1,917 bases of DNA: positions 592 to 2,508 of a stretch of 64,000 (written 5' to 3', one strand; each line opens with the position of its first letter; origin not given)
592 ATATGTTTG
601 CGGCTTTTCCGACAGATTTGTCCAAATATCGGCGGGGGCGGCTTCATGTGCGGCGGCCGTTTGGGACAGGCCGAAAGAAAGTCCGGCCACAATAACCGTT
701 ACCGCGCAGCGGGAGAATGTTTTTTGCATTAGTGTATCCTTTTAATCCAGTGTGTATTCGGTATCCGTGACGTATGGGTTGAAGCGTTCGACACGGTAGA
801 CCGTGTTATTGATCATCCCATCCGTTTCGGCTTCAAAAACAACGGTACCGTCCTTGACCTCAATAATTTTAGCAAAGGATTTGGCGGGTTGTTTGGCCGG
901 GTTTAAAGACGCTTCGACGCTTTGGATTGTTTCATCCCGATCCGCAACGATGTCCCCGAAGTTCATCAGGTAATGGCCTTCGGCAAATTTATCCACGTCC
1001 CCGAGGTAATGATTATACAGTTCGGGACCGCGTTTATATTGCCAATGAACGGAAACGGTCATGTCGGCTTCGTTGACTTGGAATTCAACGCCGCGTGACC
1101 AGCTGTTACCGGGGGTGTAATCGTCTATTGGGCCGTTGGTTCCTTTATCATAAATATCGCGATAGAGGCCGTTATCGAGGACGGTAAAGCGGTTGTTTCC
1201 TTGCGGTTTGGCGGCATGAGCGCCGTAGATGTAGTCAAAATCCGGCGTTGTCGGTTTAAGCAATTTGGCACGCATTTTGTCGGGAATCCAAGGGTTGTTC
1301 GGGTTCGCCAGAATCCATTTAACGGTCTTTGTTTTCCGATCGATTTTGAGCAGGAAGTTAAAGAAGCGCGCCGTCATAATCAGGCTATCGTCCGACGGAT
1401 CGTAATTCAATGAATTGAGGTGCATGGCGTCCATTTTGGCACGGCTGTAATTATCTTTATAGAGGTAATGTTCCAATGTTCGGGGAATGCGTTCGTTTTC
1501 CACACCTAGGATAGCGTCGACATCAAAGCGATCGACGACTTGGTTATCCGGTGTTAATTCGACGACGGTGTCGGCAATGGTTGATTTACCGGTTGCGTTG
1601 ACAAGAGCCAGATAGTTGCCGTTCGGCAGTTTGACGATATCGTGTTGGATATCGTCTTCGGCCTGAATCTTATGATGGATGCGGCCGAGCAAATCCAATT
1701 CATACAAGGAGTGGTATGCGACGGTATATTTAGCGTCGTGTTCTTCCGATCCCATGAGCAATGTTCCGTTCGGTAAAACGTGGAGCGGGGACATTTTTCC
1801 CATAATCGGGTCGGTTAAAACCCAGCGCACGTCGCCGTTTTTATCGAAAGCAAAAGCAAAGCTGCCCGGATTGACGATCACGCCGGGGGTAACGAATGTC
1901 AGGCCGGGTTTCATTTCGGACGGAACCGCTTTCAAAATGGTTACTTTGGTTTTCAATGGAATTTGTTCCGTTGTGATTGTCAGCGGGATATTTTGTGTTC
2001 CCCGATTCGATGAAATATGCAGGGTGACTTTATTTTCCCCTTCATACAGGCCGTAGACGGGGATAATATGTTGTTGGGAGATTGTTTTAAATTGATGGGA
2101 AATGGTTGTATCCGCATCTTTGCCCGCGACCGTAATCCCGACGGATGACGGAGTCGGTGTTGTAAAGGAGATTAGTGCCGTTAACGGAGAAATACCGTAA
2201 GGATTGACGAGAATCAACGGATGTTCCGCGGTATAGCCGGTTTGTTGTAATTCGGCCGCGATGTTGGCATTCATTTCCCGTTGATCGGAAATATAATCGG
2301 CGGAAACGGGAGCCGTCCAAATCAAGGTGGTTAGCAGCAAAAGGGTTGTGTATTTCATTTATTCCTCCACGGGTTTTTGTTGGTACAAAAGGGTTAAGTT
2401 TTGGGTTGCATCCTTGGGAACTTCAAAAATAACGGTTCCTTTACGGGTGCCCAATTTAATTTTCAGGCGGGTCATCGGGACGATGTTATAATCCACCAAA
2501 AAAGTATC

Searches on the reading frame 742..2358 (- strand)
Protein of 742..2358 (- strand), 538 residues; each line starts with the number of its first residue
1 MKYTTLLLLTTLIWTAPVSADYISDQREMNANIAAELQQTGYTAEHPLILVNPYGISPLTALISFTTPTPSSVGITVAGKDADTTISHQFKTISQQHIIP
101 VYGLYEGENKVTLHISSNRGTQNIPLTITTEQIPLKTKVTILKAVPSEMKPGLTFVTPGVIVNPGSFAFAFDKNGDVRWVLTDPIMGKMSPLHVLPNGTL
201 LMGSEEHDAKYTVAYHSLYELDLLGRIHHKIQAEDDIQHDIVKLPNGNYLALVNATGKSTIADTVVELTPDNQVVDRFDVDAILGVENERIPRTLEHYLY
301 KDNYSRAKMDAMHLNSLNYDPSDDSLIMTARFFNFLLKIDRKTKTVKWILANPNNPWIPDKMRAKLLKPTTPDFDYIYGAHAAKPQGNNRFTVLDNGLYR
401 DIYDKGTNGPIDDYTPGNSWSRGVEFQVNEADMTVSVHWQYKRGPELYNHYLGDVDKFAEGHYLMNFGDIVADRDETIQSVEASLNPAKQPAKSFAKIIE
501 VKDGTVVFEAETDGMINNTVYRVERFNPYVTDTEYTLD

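Call 20: search_protein_families(library=pfam, proteins=[window:742-2358:-], max_evalue=0.00001)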
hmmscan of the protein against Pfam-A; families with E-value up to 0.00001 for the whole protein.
window:742-2358:- (538 aa): 2 families
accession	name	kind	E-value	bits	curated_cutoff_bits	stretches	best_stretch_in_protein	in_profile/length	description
PF05935.17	Arylsulfotrans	-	1.3e-67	228.9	24.2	1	139-522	2-374/374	Arylsulfotransferase (ASST)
PF17425.8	Arylsulfotran_N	-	6.4e-18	65.1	24.2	1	49-124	2-79/88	Arylsulfotransferase Ig-like domain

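Call 102: find_encoding_contigs(protein=window:742-2358:-, flank=10000, max_places=2)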
Protein window:742-2358:- (538 aa): 4 contigs read that carry it; 1 place shown.
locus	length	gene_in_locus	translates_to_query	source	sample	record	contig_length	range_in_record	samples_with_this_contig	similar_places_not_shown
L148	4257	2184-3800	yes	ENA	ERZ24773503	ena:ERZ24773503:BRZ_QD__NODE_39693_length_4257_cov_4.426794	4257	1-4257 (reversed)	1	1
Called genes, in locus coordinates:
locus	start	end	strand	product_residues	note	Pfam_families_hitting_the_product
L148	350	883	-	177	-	-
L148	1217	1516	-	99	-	PF01035:DNA_binding_1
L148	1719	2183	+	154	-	-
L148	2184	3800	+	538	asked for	PF17425:Arylsulfotran_N, PF05935:Arylsulfotrans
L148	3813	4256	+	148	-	?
